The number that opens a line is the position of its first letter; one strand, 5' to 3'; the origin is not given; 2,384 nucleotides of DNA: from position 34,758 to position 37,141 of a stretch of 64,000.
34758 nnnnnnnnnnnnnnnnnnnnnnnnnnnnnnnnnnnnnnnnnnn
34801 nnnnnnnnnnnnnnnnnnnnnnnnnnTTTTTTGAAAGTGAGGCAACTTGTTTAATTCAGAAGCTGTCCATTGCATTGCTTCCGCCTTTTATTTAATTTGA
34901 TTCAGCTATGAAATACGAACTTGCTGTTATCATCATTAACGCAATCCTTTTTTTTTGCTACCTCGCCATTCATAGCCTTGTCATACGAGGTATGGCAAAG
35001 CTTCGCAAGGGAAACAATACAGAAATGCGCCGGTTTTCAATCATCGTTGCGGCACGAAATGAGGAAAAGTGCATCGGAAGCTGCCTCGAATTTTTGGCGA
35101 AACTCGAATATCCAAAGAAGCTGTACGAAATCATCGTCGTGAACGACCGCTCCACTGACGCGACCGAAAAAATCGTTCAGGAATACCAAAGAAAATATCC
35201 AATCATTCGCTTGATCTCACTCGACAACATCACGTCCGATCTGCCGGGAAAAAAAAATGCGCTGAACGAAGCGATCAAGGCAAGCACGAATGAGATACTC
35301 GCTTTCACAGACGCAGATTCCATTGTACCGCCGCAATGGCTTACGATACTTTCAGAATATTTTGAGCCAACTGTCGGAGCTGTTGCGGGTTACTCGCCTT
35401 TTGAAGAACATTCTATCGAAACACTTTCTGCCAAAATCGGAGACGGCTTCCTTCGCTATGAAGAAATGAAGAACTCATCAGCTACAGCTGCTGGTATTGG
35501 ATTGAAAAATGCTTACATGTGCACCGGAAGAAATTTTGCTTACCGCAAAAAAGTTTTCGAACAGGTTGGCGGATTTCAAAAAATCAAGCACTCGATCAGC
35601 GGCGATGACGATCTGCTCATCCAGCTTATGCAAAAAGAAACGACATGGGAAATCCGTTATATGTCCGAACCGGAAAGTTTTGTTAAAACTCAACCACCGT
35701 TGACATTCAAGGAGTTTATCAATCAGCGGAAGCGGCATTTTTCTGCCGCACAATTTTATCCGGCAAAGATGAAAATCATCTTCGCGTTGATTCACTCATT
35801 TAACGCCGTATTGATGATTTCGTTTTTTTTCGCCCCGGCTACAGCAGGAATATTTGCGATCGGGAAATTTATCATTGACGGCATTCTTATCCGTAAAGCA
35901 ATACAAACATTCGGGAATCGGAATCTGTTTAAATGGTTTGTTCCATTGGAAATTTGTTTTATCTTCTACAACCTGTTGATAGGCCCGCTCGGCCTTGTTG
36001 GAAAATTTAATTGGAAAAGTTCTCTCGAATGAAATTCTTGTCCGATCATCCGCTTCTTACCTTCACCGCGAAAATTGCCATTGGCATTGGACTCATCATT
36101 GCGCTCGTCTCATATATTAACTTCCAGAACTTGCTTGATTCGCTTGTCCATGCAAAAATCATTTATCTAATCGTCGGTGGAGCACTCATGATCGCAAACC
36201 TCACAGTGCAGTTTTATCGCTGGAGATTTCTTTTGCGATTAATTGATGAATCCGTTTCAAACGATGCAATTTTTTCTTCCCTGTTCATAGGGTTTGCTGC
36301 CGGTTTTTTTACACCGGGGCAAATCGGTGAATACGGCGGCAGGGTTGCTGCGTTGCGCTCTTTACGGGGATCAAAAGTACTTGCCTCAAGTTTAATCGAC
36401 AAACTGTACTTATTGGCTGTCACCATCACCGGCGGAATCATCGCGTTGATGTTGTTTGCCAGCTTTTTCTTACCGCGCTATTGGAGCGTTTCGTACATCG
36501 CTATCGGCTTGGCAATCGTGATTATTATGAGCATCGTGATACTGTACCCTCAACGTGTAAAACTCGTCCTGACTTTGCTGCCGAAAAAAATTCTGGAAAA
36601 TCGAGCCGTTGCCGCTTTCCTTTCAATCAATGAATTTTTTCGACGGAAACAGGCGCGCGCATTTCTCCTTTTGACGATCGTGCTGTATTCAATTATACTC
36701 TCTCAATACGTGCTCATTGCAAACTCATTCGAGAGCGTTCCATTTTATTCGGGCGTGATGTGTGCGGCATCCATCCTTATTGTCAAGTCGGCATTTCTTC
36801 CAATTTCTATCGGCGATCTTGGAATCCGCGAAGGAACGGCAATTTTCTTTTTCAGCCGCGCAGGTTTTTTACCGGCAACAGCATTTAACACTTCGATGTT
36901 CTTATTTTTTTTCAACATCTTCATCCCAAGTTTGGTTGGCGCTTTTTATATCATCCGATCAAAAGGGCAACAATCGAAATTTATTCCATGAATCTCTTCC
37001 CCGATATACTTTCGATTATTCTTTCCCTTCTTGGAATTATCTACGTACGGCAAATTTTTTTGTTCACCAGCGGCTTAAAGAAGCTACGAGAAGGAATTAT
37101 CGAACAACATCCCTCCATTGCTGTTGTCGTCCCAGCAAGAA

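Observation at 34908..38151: Tandem-paralog membrane GT2 pair flanking a UPF0104 flippase-like protein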

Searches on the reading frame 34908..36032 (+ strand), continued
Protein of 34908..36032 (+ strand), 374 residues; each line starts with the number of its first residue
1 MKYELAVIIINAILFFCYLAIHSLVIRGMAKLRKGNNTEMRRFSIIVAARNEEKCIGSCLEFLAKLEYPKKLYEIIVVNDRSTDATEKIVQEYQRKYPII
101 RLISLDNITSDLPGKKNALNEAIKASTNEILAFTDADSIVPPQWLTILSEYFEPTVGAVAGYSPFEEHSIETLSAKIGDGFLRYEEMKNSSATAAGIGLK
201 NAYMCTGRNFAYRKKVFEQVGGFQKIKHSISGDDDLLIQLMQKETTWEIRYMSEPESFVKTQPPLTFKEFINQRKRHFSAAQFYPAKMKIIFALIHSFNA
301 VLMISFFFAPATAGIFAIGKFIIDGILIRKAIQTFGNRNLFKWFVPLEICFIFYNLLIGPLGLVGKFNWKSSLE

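Call 56: fold_search(model_id=the predicted structure, library=pdb)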
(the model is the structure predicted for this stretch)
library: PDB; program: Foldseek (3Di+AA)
matches with E <= 10: 1518; with E <= 0.001: 388
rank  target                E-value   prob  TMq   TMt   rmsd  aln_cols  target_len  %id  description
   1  6yv7_B                2.6e-15  1.00  0.60  0.64   7.0       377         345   20  Mannosyltransferase PcManGT from Pyrobaculum calidifontis (released 2020-07-22)
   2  6yv7_A                8.9e-14  1.00  0.61  0.65   7.8       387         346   20  Mannosyltransferase PcManGT from Pyrobaculum calidifontis (released 2020-07-22)
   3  8smm_A                2.2e-13  1.00  0.58  0.45   9.3       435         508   14  Xenopus laevis hyaluronan synthase 1 (released 2024-05-01)
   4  7sp8_A                6.0e-13  1.00  0.70  0.54   5.5       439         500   12  Chlorella virus Hyaluronan Synthase bound to UDP-GlcNAc (released 2022-04-06)
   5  8smn_A                6.3e-13  1.00  0.65  0.49   5.7       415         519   13  Xenopus laevis hyaluronan synthase 1, nascent HA polymer bound state (released 2024-05-01)
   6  9b8v_E                7.8e-13  1.00  0.66  0.32   5.7       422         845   14  AlphaFold2 informed cryo-EM model of the E. coli cellulose synthase BcsAG3B6 complex (released 2025-02-19)
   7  9omh_A                1.3e-12  1.00  0.44  0.60   9.6       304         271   17  WrtF fucosyltransferase - Apo (released 2025-10-29)
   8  7sp7_A                1.5e-12  1.00  0.70  0.54   5.5       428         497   12  Chlorella virus hyaluronan synthase inhibited by UDP (released 2022-04-06)
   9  9oml_B                1.6e-12  1.00  0.45  0.59   9.6       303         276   16  WrtF fucosyltransferase - acetylated trisaccharide acceptor (released 2025-10-29)
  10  9omn_B                2.0e-12  1.00  0.45  0.60   9.7       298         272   16  WrtF fucosyltransferase - GDP-2-deoxy-2-fluoro-beta-L-fucose (released 2025-10-29)
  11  8smp_A                2.5e-12  1.00  0.55  0.41   9.7       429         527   14  Xenopus laevis hyaluronan synthase 1, UDP-bound, gating loop inserted state (released 2024-05-01)
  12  7sp9_A                3.1e-12  1.00  0.69  0.53   5.8       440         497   14  Chlorella virus Hyaluronan Synthase in the GlcNAc-primed channel-closed state (released 2022-04-06)
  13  5ej1_A                3.1e-12  1.00  0.60  0.34   5.9       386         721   16  Pre-translocation state of bacterial cellulose synthase (released 2016-03-30)
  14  9omh_D                3.2e-12  1.00  0.44  0.60   9.6       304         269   17  WrtF fucosyltransferase - Apo (released 2025-10-29)
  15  9omm_A                4.2e-12  1.00  0.44  0.63   9.9       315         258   16  WrtF fucosyltransferase - tetrasaccharide product (released 2025-10-29)
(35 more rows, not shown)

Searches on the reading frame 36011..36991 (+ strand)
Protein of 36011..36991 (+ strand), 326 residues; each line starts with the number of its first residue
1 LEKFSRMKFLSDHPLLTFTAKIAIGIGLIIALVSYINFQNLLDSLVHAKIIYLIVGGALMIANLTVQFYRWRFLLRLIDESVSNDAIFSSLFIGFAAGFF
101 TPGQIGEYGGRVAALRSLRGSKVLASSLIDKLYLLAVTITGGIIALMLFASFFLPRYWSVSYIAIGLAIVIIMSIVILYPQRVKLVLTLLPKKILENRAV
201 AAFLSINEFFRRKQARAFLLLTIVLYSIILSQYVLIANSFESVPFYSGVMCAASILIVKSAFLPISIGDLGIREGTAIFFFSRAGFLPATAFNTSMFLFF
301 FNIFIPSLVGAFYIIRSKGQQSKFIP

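Call 3: search_protein_families(library=pfam, proteins=[window:36011-36991:+], max_evalue=0.01)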
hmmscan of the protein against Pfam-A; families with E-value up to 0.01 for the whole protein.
window:36011-36991:+ (326 aa): 1 family
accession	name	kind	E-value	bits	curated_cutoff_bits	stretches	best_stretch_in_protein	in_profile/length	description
PF03706.18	LPG_synthase_TM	-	8e-19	68.6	33.4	1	20-310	3-302/302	Lysylphosphatidylglycerol synthase TM region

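Call 4: search_protein_families(library=ncbifam, proteins=[window:36011-36991:+], max_evalue=0.01)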
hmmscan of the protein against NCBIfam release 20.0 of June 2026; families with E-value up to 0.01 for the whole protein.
window:36011-36991:+ (326 aa): 1 family
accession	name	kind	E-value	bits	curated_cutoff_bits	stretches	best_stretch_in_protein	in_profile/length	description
TIGR00374.1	TIGR00374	subfamily_domain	1.3e-08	34.6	43.2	1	22-319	1-315/323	flippase-like domain-containing protein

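Call 7: find_encoding_contigs(protein=window:36011-36991:+, flank=10000, max_places=6)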
Protein window:36011-36991:+ (326 aa): no gene with exactly this product is on record in the collection.

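Call 13: search_solved_structures(query=window:36029-36991:+, max_evalue=1)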
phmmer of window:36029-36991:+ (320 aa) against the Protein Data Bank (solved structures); distinct sequences matched with E-value up to 1: 0.

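Call 45: find_homologous_proteins(query=window:36029-36991:+)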
Query window:36029-36991:+ (320 aa): 67 proteins with E <= 0.001 among 8000 candidates.
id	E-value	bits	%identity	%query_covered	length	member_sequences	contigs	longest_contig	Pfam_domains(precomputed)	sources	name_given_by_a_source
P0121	3.9e-192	655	100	100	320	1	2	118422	PF03706.19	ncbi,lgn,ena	-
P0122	6.0e-142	490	73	99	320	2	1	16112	PF03706.19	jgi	jgi:uncharacterized protein (TIRG00374 family)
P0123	1.4e-141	489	73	100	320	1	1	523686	PF03706.19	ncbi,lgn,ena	-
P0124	4.3e-131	455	69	100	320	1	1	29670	PF03706.19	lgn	-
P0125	1.1e-105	371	67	85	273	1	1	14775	PF03706.19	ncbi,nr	ncbi:MAG: flippase-like domain-containing protein, partial [Bacteroidota bacterium]|nr:flippase-like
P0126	1.2e-88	315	51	98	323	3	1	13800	PF03706.19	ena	-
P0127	5.5e-88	313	49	100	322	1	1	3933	PF03706.19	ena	-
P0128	7.5e-86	306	47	100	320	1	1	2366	PF03706.19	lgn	-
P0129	2.8e-85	304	47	100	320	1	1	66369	PF03706.19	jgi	jgi:uncharacterized protein (TIRG00374 family)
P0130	6.2e-85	303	50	94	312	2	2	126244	PF03706.19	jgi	-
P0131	8.1e-85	303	49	97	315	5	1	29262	PF03706.19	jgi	-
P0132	3.2e-84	301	51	91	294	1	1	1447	PF03706.19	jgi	jgi:uncharacterized protein (TIRG00374 family)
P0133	3.4e-84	301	49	95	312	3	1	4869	PF03706.19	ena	-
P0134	1.4e-83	299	47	94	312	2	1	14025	PF03706.19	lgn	-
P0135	5.2e-83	297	49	97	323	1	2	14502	PF03706.19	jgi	jgi:uncharacterized protein (TIRG00374 family)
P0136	1.2e-82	296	50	97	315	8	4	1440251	PF03706.19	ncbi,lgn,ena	-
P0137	2.7e-82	295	51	92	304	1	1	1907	PF03706.19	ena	-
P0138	9.3e-82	293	47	99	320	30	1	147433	PF03706.19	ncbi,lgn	-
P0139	5.3e-80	287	46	95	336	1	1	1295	PF03706.19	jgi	-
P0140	1.5e-78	282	46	97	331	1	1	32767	PF03706.19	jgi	jgi:uncharacterized protein (TIRG00374 family)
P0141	2.5e-78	282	46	96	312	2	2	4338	PF03706.19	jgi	-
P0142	3.1e-77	278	53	85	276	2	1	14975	PF03706.19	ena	-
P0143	5.7e-77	277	46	99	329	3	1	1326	PF03706.19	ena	-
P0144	1.4e-76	276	46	96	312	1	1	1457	PF03706.19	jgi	jgi:uncharacterized protein (TIRG00374 family)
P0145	7.8e-76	273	53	82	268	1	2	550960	PF03706.19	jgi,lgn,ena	-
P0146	1.7e-74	269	43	98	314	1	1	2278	PF03706.19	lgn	-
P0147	2.1e-74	269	43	98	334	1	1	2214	PF03706.19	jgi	jgi:uncharacterized membrane protein YbhN (UPF0104 family)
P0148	2.3e-72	262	43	95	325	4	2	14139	PF03706.19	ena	-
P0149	5.4e-72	261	43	98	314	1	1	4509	PF03706.19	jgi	jgi:uncharacterized membrane protein YbhN (UPF0104 family)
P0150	1.3e-71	260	44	98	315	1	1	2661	PF03706.19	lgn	-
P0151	1.9e-70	256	40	98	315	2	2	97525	PF03706.19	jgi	jgi:uncharacterized membrane protein YbhN (UPF0104 family)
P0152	2.0e-70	256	42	96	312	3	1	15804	PF03706.19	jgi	-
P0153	2.6e-70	255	43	98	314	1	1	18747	PF03706.19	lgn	-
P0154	3.4e-70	255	42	98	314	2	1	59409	PF03706.19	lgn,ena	-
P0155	1.1e-69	253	40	98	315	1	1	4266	PF03706.19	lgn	-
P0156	1.3e-69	253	42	97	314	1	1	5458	PF03706.19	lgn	-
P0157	4.0e-69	251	41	98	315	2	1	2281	PF03706.19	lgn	-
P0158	5.0e-69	251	41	98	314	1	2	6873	PF03706.19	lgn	-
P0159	1.2e-68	250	43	99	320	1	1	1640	PF03706.19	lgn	-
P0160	2.4e-68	249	41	98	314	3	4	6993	PF03706.19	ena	-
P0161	3.8e-68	248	42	97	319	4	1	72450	PF03706.19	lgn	-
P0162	1.4e-67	246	42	98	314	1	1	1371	PF03706.19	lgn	-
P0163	9.5e-67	244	42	96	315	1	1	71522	PF03706.19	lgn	-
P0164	3.2e-63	232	40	95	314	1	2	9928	PF03706.19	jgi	jgi:uncharacterized protein (TIRG00374 family)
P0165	2.1e-58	216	36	97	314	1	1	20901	PF03706.19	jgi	jgi:uncharacterized membrane protein YbhN (UPF0104 family)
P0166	5.7e-57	211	39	87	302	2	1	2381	PF03706.19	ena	-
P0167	2.4e-55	206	36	97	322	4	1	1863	PF03706.19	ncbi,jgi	-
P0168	6.6e-50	188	35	97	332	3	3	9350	PF03706.19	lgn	-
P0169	2.5e-48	183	46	66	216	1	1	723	PF03706.19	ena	-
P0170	4.2e-40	156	36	92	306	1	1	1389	PF03706.19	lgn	-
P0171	3.6e-30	123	30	95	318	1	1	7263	PF03706.19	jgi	jgi:uncharacterized membrane protein YbhN (UPF0104 family)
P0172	2.1e-11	62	24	82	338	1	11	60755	PF03706.19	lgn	-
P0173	4.0e-5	41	26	63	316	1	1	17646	PF03706.19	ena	-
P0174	6.1e-5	41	27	63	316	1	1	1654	PF03706.19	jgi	-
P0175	9.7e-5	40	27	63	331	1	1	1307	PF03706.19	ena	-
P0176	1.1e-4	40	26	63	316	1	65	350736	PF03706.19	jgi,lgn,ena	jgi:hypothetical protein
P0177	1.1e-4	40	26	63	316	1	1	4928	PF03706.19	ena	-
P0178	1.1e-4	40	26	63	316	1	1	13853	PF03706.19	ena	-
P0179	1.3e-4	40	27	63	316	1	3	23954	PF03706.19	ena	-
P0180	1.4e-4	39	26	63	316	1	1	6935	PF03706.19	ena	-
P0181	2.3e-4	39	26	63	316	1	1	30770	PF03706.19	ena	-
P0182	2.5e-4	39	27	63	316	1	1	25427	PF03706.19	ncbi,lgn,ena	-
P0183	2.6e-4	39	27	63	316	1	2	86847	PF03706.19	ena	-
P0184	3.0e-4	38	27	63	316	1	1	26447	PF03706.19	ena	-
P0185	3.6e-4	38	27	63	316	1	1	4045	PF03706.19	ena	-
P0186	5.9e-4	37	26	64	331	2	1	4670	PF03706.19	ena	-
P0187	8.4e-4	37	25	56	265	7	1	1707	PF03706.19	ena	-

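Call 47: search_solved_structures(query=A3, max_evalue=1, show_alignments=1)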
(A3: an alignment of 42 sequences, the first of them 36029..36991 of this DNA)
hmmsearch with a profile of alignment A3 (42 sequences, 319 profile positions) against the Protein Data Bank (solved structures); distinct sequences matched with E-value up to 1: 0.

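Call 64: predict_structure(alignment_id=A3)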
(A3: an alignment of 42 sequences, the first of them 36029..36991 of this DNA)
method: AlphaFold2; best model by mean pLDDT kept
length: 320 residues; sequences in the alignment: 42
mean_pLDDT: 84.4   pTM: 0.82
mean pLDDT of the five models: 84.4, 83.7, 82.3, 82.1, 80.8
residues with pLDDT >= 90: 149; 70-90: 124; 50-70: 36; < 50: 11
segments of 3 or more residues with pLDDT < 50: 257-262, 316-320
pLDDT, mean of each block of 10 residues (from residue 1): 74 81 75 85 94 96 95 91 93 79 87 86 89 93 91 88 90 75 70 67 78 95 96 94 94 61 68 93 92 91 88 51
secondary structure, 60 per line:
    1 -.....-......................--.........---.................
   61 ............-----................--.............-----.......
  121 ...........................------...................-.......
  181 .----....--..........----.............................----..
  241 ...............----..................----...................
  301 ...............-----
elements in order: H2-6 H8-29 H32-40 H44-72 H78-93 H96-108 H114-147 H154-172 H174-181 H186-189 H192-201 H206-234 H239-255 H260-277 H282-315

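Call 66: fold_search(model_id=the predicted structure, library=pdb)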
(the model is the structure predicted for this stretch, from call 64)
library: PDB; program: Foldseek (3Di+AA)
matches with E <= 10: 185; with E <= 0.001: 1
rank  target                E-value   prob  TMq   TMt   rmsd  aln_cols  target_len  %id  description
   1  9j8s_A                5.8e-04  1.00  0.59  0.26   9.9       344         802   14  MprF from Pseudomonas aeruginosa in nanodisc, C2 symmetry (released 2025-09-03)
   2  7duw_A                2.2e-03  1.00  0.62  0.26   6.4       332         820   14  Cryo-EM structure of the multiple peptide resistance factor (MprF) loaded with two lysyl-phosphatidylglycerol molecule (released 2021-04-21)
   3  9goe_A                2.8e-03  1.00  0.60  0.26   5.0       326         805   13  Cryo-EM structure of the multiple peptide resistance factor (MprF) from Pseudomonas aeruginosa bound to a synthetic na (released 2025-03-12)
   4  9j8q_A                4.0e-03  1.00  0.59  0.26   9.4       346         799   14  MprF from Pseudomonas aeruginosa in GDN micelle, C2 symmetry (released 2025-09-03)
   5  7f47                  7.7e-03  1.00  0.61  0.26   4.5       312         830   13  Cryo-EM structure of Rhizobium etli MprF (released 2022-06-22)
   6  7egl_A                8.9e-02  0.20  0.14  0.14  21.6       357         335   11  Bicarbonate transporter complex SbtA-SbtB bound to HCO3- (released 2021-05-26)
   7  8oyg                  1.0e-01  0.18  0.14  0.14  20.5       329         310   13  Crystal structure of ASBTNM in complex with pantoate (released 2023-07-12)
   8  2nwx_C                3.5e-01  0.12  0.14  0.12  20.9       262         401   15  Crystal structure of GltPh in complex with L-aspartate and sodium ions (released 2007-02-27)
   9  7ahk                  3.8e-01  0.11  0.15  0.13  21.4       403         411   15  Crystal structure of the outward-facing state of the substrate-free Na+-only bound glutamate transporter homolog GltPh (released 2020-11-18)
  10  9g49                  4.3e-01  0.11  0.13  0.14  22.4       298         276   12  Cryo-EM reconstruction of the full-length E. coli transmembrane formate transporter FocA (released 2025-10-22)
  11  6x17_A                4.3e-01  0.08  0.14  0.11  21.2       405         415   14  Outward-facing state of the glutamate transporter homologue GltPh in complex with TBOA (released 2020-11-18)
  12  5x9r_B                4.7e-01  0.23  0.24  0.20  19.4       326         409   11  Structural insights into the elevator-like mechanism of the sodium/citrate symporter CitS (released 2017-06-14)
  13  5xat_C                4.7e-01  0.15  0.20  0.17  19.8       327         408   11  Structural insights into the elevator-like mechanism of the sodium/citrate symporter CitS (released 2017-06-14)
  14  6bau_A                5.9e-01  0.08  0.14  0.11  20.8       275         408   13  Crystal Structure of GltPh R397C in complex with L-Cysteine (released 2018-01-17)
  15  8ont_A                6.4e-01  0.09  0.15  0.12  23.6       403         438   11  Structure of Setaria italica NRAT in complex with a nanobody (released 2023-04-12)
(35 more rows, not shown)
